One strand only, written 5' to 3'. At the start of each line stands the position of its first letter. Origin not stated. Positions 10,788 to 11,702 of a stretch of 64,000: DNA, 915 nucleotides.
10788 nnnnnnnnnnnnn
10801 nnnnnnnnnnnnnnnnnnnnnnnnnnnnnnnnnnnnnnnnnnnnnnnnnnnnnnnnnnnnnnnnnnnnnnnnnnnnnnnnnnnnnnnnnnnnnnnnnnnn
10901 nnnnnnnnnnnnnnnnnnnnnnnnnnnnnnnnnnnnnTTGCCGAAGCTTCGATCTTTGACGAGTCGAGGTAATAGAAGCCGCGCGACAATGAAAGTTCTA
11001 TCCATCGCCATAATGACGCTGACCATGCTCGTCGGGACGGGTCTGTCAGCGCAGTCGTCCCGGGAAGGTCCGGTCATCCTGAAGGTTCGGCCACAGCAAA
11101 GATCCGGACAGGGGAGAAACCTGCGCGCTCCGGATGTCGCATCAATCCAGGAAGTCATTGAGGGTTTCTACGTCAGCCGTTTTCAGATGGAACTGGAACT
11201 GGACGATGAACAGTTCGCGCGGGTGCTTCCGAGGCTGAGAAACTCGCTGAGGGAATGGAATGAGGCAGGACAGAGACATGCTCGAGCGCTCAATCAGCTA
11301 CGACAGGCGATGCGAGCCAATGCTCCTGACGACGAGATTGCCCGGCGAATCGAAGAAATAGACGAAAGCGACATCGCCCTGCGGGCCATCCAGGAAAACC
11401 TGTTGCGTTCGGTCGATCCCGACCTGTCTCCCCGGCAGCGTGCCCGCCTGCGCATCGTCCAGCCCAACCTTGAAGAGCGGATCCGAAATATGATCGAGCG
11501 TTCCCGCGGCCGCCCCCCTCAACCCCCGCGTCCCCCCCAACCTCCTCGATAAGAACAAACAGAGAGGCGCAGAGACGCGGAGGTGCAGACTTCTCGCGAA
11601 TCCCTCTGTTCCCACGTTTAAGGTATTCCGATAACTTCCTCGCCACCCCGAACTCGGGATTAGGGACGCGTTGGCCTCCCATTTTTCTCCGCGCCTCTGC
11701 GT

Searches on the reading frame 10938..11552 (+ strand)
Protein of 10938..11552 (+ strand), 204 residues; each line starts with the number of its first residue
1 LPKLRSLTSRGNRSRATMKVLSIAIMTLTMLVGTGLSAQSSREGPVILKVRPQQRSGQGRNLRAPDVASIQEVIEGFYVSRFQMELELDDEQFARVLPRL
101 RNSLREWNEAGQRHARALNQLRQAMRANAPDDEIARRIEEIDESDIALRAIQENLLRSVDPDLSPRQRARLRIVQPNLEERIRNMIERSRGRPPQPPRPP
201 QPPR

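Call 4: search_protein_families(library=pfam, proteins=[window:10938-11552:+], max_evalue=0.01)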
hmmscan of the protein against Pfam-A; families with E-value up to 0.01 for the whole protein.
window:10938-11552:+ (204 aa): 1 family
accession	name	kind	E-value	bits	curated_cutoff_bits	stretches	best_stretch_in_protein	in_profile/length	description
PF13801.11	Metal_resist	-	0.0038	17.8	29.2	1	82-170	36-125/125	Heavy-metal resistance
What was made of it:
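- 10989..11552 (+): Conserved 187-aa third gene of the unit, possibly CpxP/Spy-like (weak evidence). Pfam Metal_resist E = 0.0038, below the cutoff (call 4).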

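Call 13: find_encoding_contigs(protein=window:10989-11552:+, flank=8000, max_places=10)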
Protein window:10989-11552:+ (187 aa): 1 contig read that carries it; 1 place shown.
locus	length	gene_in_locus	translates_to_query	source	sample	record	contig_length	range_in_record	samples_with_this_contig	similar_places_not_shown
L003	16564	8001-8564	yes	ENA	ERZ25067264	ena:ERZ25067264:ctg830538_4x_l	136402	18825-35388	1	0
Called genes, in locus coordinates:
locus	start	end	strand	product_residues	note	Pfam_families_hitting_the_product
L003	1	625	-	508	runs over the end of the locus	-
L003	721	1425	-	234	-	PF00106:adh_short, PF08659:KR, PF13561:adh_short_C2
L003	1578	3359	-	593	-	PF00664:ABC_membrane, PF00005:ABC_tran, PF13401:AAA_22 (weak)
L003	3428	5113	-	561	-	PF00664:ABC_membrane, PF00005:ABC_tran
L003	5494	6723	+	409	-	PF00872:Transposase_mut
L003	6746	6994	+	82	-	PF04542:Sigma70_r2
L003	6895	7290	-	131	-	-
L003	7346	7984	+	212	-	-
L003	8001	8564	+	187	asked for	-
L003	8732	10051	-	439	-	PF13660:DUF4147, PF05161:MOFRL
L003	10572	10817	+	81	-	PF00156:Pribosyltran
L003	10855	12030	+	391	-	PF01590:GAF, PF13185:GAF_2, PF13492:GAF_3, PF01590:GAF, PF13185:GAF_2, PF13492:GAF_3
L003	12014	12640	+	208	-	PF07228:SpoIIE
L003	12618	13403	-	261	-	PF00459:Inositol_P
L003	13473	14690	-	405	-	PF13428:TPR_14 (faint), PF00515:TPR_1 (faint), PF13176:TPR_7 (faint), PF13181:TPR_8 (faint), PF13424:TPR_12 (weak), PF07719:TPR_2 (weak), PF13414:TPR_11, PF13432:TPR_16 (weak), +4 more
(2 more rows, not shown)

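Call 29: search_protein_families(library=ncbifam, proteins=[window:10989-11552:+], max_evalue=0.01)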
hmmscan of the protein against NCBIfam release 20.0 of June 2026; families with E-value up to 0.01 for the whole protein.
window:10989-11552:+ (187 aa): 0 families
